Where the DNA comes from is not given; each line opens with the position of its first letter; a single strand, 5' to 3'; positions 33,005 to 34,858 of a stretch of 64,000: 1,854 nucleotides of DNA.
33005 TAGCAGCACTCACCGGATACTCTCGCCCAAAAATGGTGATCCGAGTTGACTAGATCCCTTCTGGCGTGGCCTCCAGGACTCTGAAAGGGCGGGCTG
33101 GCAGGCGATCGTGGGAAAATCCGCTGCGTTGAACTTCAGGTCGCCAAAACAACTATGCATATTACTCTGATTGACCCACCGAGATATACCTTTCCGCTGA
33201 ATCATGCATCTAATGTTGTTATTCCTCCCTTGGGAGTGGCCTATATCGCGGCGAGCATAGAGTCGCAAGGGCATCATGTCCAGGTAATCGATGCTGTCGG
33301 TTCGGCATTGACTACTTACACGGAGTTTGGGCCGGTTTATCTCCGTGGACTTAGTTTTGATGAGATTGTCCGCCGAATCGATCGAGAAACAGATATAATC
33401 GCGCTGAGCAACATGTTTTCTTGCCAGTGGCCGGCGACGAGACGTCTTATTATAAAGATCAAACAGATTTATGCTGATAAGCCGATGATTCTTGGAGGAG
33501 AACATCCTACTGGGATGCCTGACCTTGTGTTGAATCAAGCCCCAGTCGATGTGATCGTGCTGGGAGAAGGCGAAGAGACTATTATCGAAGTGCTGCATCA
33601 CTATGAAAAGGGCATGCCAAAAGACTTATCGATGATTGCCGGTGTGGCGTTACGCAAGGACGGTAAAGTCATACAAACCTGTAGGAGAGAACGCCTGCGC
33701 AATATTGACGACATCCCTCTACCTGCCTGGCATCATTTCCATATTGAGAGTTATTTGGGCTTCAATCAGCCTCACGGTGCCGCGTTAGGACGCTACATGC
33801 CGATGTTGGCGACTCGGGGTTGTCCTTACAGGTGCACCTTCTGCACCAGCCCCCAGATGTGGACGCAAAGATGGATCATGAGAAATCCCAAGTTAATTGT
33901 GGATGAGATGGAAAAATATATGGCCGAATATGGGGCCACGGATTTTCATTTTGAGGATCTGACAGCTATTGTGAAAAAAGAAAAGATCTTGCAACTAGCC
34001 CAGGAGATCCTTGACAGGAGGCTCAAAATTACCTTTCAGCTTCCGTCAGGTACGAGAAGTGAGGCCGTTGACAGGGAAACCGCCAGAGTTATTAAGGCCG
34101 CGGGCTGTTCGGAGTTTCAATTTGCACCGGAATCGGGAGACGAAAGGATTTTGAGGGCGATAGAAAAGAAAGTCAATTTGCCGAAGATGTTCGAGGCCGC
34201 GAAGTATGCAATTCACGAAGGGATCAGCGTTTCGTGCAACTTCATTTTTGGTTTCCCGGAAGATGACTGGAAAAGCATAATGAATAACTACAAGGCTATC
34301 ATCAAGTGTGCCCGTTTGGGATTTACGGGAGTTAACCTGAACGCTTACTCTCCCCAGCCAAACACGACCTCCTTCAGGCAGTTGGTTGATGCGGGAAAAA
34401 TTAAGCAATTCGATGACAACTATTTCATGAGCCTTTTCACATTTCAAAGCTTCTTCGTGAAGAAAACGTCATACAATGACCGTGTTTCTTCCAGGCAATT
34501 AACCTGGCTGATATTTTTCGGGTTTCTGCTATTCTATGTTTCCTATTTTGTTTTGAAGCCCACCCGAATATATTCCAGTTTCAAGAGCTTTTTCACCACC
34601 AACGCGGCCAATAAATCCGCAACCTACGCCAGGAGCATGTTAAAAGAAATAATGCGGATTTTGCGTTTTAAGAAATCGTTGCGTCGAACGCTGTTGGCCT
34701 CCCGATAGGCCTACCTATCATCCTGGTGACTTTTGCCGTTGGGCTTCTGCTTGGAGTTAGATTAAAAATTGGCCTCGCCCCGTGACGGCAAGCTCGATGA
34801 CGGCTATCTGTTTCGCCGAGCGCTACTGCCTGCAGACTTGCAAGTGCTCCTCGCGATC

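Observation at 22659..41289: System-level hypothesis: a periplasmic glycosylation island (four TPR-tailed GT-C transferases plus a dedicated lipid-linked sugar donor factory)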

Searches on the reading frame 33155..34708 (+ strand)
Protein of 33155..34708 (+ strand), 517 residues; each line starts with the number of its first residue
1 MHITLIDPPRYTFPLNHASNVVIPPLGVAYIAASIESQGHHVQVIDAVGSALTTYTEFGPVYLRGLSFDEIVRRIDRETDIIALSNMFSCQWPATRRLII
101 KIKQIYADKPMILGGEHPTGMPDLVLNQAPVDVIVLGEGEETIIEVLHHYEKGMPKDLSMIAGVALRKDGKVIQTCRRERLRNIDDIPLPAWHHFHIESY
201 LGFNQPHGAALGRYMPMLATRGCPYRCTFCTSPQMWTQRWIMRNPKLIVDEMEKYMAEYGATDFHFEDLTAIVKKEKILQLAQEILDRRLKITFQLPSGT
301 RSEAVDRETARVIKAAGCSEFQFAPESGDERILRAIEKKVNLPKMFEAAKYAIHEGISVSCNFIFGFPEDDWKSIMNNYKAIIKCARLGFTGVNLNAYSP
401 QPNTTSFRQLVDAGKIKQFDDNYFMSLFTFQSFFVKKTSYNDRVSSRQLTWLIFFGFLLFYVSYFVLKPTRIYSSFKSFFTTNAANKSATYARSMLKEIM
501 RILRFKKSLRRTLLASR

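Call 3: search_protein_families(library=pfam, proteins=[window:33155-34708:+])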
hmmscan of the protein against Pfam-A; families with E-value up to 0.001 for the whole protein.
window:33155-34708:+ (517 aa): 2 families
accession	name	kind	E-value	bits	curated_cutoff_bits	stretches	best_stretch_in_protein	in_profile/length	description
PF04055.27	Radical_SAM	-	1.2e-18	68.3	29.5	1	219-377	3-161/166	Radical SAM superfamily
PF02310.24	B12-binding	-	1.4e-18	67.3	32.1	1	21-146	10-120/121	B12 binding domain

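Call 6: search_protein_families(library=ncbifam, proteins=[window:33155-34708:+])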
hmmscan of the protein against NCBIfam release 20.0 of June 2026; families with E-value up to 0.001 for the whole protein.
window:33155-34708:+ (517 aa): 25 families
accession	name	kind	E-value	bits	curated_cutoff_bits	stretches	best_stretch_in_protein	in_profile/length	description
TIGR02026.1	BchE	equivalog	1.8e-44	152.5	481.35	1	5-419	4-396/497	magnesium-protoporphyrin IX monomethyl ester anaerobic oxidative cyclase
NF050148.1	rSAM_ApyD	equivalog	4.9e-41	140.9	750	1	22-416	22-399/645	RiPP biosynthesis radical SAM protein ApyD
NF038361.1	rSAM_Sden_1168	equivalog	7e-40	137.1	575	1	17-417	77-480/560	Sden_1168 family B12-binding radical SAM P-methyltransferase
TIGR04072.2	rSAM_ladder_B12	equivalog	1.7e-33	115.9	360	1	23-400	16-367/443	lipid biosynthesis B12-binding/radical SAM protein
TIGR04013.1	B12_SAM_MJ_1487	hypoth_equivalog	5e-32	111.2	251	1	71-405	34-352/382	TIGR04013 family B12-binding domain/radical SAM domain-containing protein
TIGR03471.1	HpnJ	equivalog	2.2e-30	106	577.6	1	90-421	79-398/472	hopanoid biosynthesis associated radical SAM protein HpnJ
TIGR04385.1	B12_rSAM_cofa1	equivalog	1.1e-26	94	450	1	23-382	18-361/438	B12 lower ligand biosynthesis radical SAM protein BzaD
TIGR03975.1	rSAM_ocin_1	subfamily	6.1e-25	87.8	281.85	1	71-373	120-418/606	RiPP maturation radical SAM C-methyltransferase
TIGR04014.1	B12_SAM_MJ_0865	equivalog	1.2e-24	86.9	360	1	70-384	29-334/434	methyl-coenzyme M reductase glutamine C-methyltransferase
NF033712.0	B12_rSAM_KedN5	subfamily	7.5e-21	74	700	1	76-253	60-234/624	KedN5 family methylcobalamin-dependent radical SAM C-methyltransferase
TIGR04479.1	bcpD_PhpK_rSAM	subfamily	1.4e-20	73.2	600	1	137-382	178-406/504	PhpK family radical SAM P-methyltransferase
TIGR04367.1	HpnR_B12_rSAM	equivalog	2.9e-20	72.3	650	1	23-408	20-371/490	hopanoid C-3 methylase HpnR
TIGR04295.1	B12_rSAM_oligo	hypoth_equivalog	9.6e-17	60.8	400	1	25-340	25-316/422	TIGR04295 family B12-binding domain-containing radical SAM protein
NF033070.1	rSAM_AprD4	equivalog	2e-16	60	500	1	185-426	171-405/456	AprD4 family radical SAM diol-dehydratase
NF040542.1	rSAM_RCCLKC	equivalog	8.3e-15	54.9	450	1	74-368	44-333/423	arsinothricin biosynthesis radical SAM protein ArsL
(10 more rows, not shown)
